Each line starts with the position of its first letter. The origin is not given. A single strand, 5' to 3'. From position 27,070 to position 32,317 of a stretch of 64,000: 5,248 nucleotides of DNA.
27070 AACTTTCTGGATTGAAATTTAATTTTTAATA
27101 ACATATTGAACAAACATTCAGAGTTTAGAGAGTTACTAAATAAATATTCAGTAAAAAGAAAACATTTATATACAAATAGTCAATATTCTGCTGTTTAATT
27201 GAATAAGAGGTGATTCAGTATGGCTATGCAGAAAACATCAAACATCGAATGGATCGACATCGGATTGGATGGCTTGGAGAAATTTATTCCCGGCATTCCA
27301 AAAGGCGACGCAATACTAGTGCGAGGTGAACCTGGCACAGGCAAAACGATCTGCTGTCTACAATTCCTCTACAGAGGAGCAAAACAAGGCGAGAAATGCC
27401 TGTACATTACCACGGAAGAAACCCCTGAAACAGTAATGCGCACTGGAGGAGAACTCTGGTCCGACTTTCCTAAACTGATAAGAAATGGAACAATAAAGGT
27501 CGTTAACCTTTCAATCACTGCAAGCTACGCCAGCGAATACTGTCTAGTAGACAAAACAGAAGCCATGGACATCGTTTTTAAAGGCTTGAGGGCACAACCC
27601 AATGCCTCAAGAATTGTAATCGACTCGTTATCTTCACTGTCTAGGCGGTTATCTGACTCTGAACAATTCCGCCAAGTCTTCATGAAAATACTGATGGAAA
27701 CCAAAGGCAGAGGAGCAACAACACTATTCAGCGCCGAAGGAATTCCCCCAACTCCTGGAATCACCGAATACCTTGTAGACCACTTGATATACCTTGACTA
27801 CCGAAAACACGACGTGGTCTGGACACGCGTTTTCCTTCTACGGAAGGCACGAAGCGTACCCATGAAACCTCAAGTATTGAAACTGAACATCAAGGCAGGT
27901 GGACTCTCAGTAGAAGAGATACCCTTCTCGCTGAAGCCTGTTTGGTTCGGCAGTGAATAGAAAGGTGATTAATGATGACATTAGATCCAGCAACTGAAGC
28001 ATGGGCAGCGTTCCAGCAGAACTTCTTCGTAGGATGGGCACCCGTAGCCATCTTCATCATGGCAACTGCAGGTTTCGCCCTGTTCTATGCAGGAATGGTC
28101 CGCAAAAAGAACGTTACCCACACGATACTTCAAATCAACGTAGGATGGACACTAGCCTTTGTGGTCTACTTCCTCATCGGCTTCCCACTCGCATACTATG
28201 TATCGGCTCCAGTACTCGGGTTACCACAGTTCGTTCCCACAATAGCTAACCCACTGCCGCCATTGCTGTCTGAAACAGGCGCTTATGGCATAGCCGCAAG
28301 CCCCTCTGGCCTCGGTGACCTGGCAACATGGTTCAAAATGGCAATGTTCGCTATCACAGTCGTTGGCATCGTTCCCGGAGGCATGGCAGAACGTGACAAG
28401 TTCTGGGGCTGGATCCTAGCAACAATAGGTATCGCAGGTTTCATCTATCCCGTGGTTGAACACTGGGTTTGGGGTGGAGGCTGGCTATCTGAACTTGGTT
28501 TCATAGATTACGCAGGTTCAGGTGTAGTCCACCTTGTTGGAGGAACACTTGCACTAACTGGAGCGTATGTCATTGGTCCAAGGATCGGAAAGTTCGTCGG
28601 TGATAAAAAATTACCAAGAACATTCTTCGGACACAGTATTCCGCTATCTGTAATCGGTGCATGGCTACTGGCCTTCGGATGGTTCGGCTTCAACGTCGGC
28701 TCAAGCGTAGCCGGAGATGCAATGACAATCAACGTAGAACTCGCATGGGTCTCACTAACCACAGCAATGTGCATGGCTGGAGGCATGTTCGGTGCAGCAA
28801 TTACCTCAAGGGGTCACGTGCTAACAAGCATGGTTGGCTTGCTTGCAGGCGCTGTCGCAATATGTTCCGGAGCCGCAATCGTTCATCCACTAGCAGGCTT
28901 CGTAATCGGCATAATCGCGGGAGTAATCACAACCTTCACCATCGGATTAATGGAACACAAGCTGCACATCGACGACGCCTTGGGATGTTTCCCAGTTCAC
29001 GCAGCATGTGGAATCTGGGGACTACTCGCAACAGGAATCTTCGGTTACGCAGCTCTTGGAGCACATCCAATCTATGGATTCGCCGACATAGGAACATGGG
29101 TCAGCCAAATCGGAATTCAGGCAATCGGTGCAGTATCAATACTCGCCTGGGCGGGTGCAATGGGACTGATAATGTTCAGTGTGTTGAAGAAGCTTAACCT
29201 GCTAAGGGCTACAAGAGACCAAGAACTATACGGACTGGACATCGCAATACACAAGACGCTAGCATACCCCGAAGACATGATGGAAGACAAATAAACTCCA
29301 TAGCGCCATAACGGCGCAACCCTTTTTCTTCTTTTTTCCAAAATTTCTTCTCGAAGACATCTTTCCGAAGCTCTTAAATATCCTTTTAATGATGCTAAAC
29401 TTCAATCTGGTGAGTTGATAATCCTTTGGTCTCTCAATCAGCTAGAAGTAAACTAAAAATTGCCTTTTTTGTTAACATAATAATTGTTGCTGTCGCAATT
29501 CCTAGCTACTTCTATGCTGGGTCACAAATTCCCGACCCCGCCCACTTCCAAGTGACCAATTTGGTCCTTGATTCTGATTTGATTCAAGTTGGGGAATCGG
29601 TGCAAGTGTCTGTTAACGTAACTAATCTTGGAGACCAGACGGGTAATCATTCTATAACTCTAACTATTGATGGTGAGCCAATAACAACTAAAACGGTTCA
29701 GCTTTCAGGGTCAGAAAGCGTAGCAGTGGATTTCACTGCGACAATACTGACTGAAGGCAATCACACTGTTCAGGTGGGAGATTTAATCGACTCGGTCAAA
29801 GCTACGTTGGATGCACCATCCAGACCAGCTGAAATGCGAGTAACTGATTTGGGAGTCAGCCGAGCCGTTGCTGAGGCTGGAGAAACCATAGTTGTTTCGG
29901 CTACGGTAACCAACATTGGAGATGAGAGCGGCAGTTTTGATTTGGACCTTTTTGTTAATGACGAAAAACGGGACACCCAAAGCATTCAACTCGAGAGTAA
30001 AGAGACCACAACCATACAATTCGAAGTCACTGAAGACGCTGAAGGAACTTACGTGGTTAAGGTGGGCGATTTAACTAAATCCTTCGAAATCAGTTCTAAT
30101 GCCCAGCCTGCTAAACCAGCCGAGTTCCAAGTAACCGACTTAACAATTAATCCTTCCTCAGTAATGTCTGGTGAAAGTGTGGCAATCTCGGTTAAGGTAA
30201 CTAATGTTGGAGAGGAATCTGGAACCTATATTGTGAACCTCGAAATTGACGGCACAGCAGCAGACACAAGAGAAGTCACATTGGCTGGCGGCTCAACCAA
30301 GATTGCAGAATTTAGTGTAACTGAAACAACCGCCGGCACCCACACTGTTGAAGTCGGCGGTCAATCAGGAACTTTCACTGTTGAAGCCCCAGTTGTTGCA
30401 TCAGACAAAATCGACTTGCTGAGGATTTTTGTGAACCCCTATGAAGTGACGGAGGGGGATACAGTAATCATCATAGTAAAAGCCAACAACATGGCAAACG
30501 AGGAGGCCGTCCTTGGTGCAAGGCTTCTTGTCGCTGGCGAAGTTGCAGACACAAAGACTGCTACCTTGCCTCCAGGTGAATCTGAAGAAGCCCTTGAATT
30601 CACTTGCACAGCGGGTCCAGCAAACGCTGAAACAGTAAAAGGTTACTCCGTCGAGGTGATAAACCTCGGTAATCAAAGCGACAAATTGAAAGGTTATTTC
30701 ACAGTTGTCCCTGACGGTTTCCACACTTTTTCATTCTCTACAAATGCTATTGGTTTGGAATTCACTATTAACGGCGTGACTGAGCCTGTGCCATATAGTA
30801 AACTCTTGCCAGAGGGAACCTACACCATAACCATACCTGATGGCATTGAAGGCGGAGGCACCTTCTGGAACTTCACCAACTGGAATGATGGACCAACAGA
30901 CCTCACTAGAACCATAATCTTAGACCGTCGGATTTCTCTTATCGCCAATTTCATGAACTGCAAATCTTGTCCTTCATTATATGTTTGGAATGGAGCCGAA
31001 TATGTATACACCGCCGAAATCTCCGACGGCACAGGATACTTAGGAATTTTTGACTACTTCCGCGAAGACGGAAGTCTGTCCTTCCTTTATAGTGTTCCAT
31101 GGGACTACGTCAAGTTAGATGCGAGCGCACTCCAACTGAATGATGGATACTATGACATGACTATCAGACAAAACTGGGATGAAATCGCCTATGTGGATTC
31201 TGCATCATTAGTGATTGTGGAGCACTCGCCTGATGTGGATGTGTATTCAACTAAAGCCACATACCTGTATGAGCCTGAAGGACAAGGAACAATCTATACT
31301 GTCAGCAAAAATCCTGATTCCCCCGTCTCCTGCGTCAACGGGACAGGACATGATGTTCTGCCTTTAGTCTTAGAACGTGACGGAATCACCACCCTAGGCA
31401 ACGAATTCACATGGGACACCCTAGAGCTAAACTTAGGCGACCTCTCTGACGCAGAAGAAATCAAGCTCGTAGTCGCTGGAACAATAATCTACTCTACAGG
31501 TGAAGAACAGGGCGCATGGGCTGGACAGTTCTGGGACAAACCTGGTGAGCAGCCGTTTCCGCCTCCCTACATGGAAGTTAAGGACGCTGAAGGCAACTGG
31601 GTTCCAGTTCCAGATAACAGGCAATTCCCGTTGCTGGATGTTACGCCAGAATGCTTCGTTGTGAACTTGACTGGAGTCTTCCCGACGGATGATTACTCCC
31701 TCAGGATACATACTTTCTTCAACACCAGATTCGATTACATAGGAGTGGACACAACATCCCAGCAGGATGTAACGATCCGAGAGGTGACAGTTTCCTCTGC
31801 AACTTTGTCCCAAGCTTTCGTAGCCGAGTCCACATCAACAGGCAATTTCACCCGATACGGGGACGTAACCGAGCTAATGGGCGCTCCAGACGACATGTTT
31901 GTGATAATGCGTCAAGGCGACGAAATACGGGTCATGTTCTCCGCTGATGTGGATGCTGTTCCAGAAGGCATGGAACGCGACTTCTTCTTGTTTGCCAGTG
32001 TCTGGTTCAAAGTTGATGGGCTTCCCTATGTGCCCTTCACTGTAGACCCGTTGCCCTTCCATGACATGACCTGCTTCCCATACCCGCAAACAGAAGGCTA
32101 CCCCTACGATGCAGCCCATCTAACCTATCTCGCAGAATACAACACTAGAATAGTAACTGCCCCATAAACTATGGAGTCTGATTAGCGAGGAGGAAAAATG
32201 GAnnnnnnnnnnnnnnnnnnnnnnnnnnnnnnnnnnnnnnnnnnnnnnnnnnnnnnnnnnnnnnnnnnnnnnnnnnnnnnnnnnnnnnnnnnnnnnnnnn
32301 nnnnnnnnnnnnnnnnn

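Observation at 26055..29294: Tandem KaiC/RecA-like ATPase paralogues precede amt, with no PII (glnK) gene present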

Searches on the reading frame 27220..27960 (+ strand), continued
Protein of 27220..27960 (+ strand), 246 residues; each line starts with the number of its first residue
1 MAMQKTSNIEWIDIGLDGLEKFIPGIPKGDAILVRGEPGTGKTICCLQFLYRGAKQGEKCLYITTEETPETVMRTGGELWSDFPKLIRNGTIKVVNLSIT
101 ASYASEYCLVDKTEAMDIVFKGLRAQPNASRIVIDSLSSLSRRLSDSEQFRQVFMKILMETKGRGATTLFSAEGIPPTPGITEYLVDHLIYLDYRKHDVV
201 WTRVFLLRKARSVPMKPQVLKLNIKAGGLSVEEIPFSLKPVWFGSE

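Call 43: find_encoding_contigs(protein=P0046, flank=6000, max_places=2)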
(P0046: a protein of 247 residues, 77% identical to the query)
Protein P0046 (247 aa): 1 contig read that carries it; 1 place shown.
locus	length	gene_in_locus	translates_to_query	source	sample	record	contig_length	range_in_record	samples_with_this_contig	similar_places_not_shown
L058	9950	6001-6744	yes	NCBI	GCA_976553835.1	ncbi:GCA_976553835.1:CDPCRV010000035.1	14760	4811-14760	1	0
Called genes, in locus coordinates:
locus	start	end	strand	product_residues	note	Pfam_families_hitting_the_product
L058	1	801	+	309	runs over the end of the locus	PF22700:MVD-like_N, PF00288:GHMP_kinases_N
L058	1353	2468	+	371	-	PF05559:DUF763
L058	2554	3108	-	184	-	PF02943:FeThRed_B, PF21349:RUBY_RBDX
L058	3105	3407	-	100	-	PF00462:Glutaredoxin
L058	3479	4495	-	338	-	-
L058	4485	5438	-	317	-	PF07155:ECF-ribofla_trS (weak)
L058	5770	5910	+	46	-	-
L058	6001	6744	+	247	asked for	PF13481:AAA_25 (weak), PF06745:ATPase, PF23442:DUF7125 (weak), PF07088:GvpD_P-loop (faint)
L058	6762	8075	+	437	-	PF00909:Ammonium_transp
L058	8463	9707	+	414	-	PF00909:Ammonium_transp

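Call 56: predict_structure(alignment_id=A2)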
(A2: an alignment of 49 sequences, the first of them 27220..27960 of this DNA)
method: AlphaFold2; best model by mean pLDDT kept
length: 246 residues; sequences in the alignment: 49
mean_pLDDT: 68.8   pTM: 0.73
mean pLDDT of the five models: 68.8, 68.4, 64.2, 61.2, 60.6
residues with pLDDT >= 90: 27; 70-90: 102; 50-70: 85; < 50: 32
segments of 3 or more residues with pLDDT < 50: 1-10, 212-215, 236-246
pLDDT, mean of each block of 10 residues (from residue 1): 36 56 57 73 82 90 85 88 94 78 56 82 89 84 74 82 85 63 57 57 53 50 54 46 33
secondary structure, 60 per line:
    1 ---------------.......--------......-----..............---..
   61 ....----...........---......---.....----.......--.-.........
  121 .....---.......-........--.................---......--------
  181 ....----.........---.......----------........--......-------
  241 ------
elements in order: H16-22 E31-36 H42-55 E59-64 H69-79 H83-88 E92-96 H101-107 H112-125 E129-135 H137-143 H147-163 E167-172 H181-184 E189-197 E201-207 E218-225 E228-233
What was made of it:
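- The structure model has only moderate confidence (pLDDT 68.8, call 56).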

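Call 58: fold_search(model_id=the predicted structure, library=pdb)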
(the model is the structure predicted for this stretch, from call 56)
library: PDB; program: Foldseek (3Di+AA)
matches with E <= 10: 1807; with E <= 0.001: 702
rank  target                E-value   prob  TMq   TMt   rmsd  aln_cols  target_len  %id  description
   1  2zts_A                1.6e-15  1.00  0.65  0.73   5.0       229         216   27  Crystal structure of KaiC-like protein PH0186 from hyperthermophilic archaea Pyrococcus horikoshii OT3 (released 2009-03-24)
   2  2zts_C                5.6e-15  1.00  0.66  0.71   5.6       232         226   27  Crystal structure of KaiC-like protein PH0186 from hyperthermophilic archaea Pyrococcus horikoshii OT3 (released 2009-03-24)
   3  8zn5_K                1.3e-14  1.00  0.71  0.42   4.9       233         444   26  Crystal Structure of Designed Clock Protein KaiC (released 2025-04-16)
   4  8zn5_F                1.8e-14  1.00  0.66  0.38   4.3       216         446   27  Crystal Structure of Designed Clock Protein KaiC (released 2025-04-16)
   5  8zn5_B                2.5e-14  1.00  0.70  0.40   6.9       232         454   24  Crystal Structure of Designed Clock Protein KaiC (released 2025-04-16)
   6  7s67_A                3.0e-14  1.00  0.70  0.38   9.1       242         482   22  Extended conformation of daytime state KaiC (released 2021-09-22)
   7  8zn5_E                3.8e-14  1.00  0.65  0.38   4.1       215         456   28  Crystal Structure of Designed Clock Protein KaiC (released 2025-04-16)
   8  5n8y_A                4.6e-14  1.00  0.67  0.36   4.0       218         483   24  KaiCBA circadian clock backbone model based on a Cryo-EM density (released 2017-03-29)
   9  8zn5_C                5.2e-14  1.00  0.68  0.38   3.5       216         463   26  Crystal Structure of Designed Clock Protein KaiC (released 2025-04-16)
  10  5yz8_E                5.9e-14  1.00  0.65  0.72   3.9       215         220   24  Crystal Structure of N-terminal C1 domain of KaiC (released 2019-01-30)
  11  7v3x_E                7.2e-14  1.00  0.66  0.36   3.8       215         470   24  Crystal Structure of Cyanobacterial Circadian Clock Protein KaiC (released 2022-04-27)
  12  4tla_C                7.2e-14  1.00  0.68  0.72   5.3       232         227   24  Crystal structure of N-terminal C1 domain of KaiC (released 2015-07-01)
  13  9ofh_A                7.2e-14  1.00  0.62  0.35   4.9       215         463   24  Extended conformation of dusk state KaiC (released 2025-05-14)
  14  8zn7_C                7.6e-14  1.00  0.66  0.37   4.4       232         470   21  Crystal Structure of Designed Clock Protein KaiC (released 2025-04-16)
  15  4ijm_B                7.6e-14  1.00  0.67  0.36   5.5       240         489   21  Crystal structure of circadian clock protein KaiC A422V mutant (released 2013-02-13)
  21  4yds                  9.8e-14  1.00  0.66  0.71   4.7       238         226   22  FlaH from Sulfolobus acidocaldarius with ATP and Mg-Ion (released 2015-11-11)
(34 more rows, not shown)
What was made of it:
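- On KaiC/RecA-like ATPase superfamily (Pfam PF06745): The AF2 model matches KaiC-CI and PH0186 (calls 56, 58).
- Closest known: ArlH/FlaH archaellum ATPase. Same: Similar fold (PDB 4yds, TM-score 0.66, call 58).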

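Call 70: search_protein_families(library=padloc, proteins=[window:27220-27960:+], max_evalue=0.001)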
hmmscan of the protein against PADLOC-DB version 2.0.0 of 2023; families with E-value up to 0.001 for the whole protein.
window:27220-27960:+ (246 aa): 1 family
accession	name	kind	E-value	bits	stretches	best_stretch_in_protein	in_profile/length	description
PDLC04140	mad8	-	4e-06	24.6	1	25-162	23-115/314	mads_8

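Call 72: find_encoding_contigs(protein=P0118, flank=6000, max_places=2)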
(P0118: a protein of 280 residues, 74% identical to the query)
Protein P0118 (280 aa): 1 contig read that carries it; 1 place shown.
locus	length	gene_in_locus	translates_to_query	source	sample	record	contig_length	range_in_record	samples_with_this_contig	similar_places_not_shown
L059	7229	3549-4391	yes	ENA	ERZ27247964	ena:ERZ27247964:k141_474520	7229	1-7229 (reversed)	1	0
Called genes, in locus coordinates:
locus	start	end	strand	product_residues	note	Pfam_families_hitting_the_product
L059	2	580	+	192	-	?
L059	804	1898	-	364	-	PF01950:FBPase_3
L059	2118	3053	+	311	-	PF02615:Ldh_2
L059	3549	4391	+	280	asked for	PF06745:ATPase, PF07088:GvpD_P-loop (faint)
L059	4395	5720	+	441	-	PF00909:Ammonium_transp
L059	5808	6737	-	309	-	PF26482:DUF8155, PF26483:DUF8155_C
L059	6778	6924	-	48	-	-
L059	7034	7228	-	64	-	?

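Call 73: find_encoding_contigs(protein=P0103, flank=6000, max_places=2)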
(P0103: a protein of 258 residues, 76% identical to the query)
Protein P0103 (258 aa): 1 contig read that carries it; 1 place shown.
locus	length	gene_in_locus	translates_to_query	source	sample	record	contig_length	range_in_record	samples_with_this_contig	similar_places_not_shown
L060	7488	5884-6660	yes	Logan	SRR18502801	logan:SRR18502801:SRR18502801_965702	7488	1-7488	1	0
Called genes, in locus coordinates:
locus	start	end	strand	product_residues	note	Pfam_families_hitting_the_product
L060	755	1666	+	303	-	PF01040:UbiA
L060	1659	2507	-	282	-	PF01040:UbiA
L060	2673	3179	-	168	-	-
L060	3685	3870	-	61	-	-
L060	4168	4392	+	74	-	PF00571:CBS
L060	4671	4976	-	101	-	PF01939:NucS_C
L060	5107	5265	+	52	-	-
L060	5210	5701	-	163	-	PF08279:HTH_11, PF13404:HTH_AsnC-type, PF13412:HTH_24, PF01037:AsnC_trans_reg, PF22482:AsnC_trans_reg_3 (weak)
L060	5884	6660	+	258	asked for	PF06745:ATPase, PF23442:DUF7125 (weak)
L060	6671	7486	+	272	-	?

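Call 74: find_encoding_contigs(protein=P0117, flank=6000, max_places=2)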
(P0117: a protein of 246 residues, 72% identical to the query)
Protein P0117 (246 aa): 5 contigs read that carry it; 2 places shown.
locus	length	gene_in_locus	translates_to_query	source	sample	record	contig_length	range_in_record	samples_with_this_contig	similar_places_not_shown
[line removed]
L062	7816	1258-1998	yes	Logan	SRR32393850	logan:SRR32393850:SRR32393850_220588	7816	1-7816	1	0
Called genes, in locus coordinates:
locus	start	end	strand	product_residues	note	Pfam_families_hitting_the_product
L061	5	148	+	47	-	PF13556:HTH_30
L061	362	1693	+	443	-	PF03951:Gln-synt_N, PF00120:Gln-synt_C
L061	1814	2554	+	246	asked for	PF06745:ATPase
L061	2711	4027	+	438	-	PF00909:Ammonium_transp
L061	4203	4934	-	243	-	PF01791:DeoC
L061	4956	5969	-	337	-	PF01979:Amidohydro_1 (weak)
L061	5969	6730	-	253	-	PF01182:Glucosamine_iso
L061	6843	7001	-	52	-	-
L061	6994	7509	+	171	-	PF00027:cNMP_binding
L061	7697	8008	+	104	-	?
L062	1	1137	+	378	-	?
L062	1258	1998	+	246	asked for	PF06745:ATPase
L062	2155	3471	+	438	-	PF00909:Ammonium_transp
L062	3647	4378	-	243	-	PF01791:DeoC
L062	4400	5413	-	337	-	PF01979:Amidohydro_1 (weak)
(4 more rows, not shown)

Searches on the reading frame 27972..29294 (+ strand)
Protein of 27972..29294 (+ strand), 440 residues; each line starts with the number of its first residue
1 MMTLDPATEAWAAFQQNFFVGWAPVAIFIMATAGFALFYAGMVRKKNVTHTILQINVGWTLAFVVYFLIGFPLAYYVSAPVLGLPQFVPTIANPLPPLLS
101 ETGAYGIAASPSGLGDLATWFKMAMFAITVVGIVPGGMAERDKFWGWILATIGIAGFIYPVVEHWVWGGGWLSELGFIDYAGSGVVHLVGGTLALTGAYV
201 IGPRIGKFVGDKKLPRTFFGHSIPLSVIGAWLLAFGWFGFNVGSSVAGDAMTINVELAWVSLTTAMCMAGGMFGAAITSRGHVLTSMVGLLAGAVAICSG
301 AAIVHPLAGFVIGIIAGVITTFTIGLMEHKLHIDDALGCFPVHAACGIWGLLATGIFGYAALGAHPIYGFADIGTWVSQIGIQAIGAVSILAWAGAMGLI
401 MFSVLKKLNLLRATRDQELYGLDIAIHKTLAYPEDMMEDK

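Call 6: search_protein_families(library=pfam, proteins=[window:27972-29294:+], max_evalue=0.01)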
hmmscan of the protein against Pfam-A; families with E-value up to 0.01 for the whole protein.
window:27972-29294:+ (440 aa): 1 family
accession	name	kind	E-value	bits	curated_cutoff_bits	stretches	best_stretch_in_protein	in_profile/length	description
PF00909.26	Ammonium_transp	-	6.2e-93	312.1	23.2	1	25-432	8-399/399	Ammonium Transporter Family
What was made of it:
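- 27972..29294 (+): Amt of the K-linked subtype ('Amt1'), 440 aa. PF00909 at E 6e-93 (call 6).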

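Call 7: search_protein_families(library=ncbifam, proteins=[window:27972-29294:+], max_evalue=0.01)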
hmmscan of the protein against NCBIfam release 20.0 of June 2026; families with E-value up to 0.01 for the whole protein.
window:27972-29294:+ (440 aa): 3 families
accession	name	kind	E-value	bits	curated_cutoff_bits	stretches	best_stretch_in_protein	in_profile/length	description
TIGR00836.1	amt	subfamily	4.5e-99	332.1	343.3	1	17-432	2-406/406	ammonium transporter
TIGR03644.1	marine_trans_1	hypoth_equivalog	8.8e-70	235.5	514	1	26-434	14-403/404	probable ammonium transporter, marine subtype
NF007947.0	PRK10666.1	equivalog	1.5e-49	169.1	657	1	13-432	28-426/428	ammonium transporter AmtB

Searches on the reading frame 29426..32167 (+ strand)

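Call 6: search_protein_families(library=pfam, proteins=[window:29426-32167:+], max_evalue=0.01)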
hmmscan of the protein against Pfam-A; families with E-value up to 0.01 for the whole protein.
window:29426-32167:+ (913 aa): 4 families
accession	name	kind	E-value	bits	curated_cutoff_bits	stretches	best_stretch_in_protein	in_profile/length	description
PF07705.17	CARDB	-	2.1e-22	79.7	22.7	3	145-213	11-81/101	CARDB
PF16841.11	CBM60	-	0.00069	20.5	28.2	0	63-117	2-53/91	Ca-dependent carbohydrate-binding module xylan-binding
PF04465.17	DUF499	-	0.0013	17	23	0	53-117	817-879/1024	Protein of unknown function (DUF499)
PF22433.2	MtxA_IG-like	-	0.0052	17.1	26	0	74-118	24-63/83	Magnetotaxis protein MtxA, Immunoglobulin-like domain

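Call 7: search_protein_families(library=ncbifam, proteins=[window:29426-32167:+], max_evalue=0.01)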
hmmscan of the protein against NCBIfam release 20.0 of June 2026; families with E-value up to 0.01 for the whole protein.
window:29426-32167:+ (913 aa): 4 families
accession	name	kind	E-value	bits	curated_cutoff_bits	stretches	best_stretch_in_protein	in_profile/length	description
NF041100.1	betagal_LacZ_Ttogales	equivalog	9.5e-08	30.2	2000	1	45-116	1007-1078/1090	beta-galactosidase LacZ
NF011678.0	PRK15098.1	equivalog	5e-05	21.9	666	0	232-283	649-701/765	beta-glucosidase BglX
NF041579.1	betaxyl_Flavo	equivalog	0.003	15.8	1350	0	40-81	599-640/716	beta-xylosidase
NF033506.0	PACE-CTERM-PROT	exception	0.0049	15.6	110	0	173-265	285-396/627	putative S-layer protein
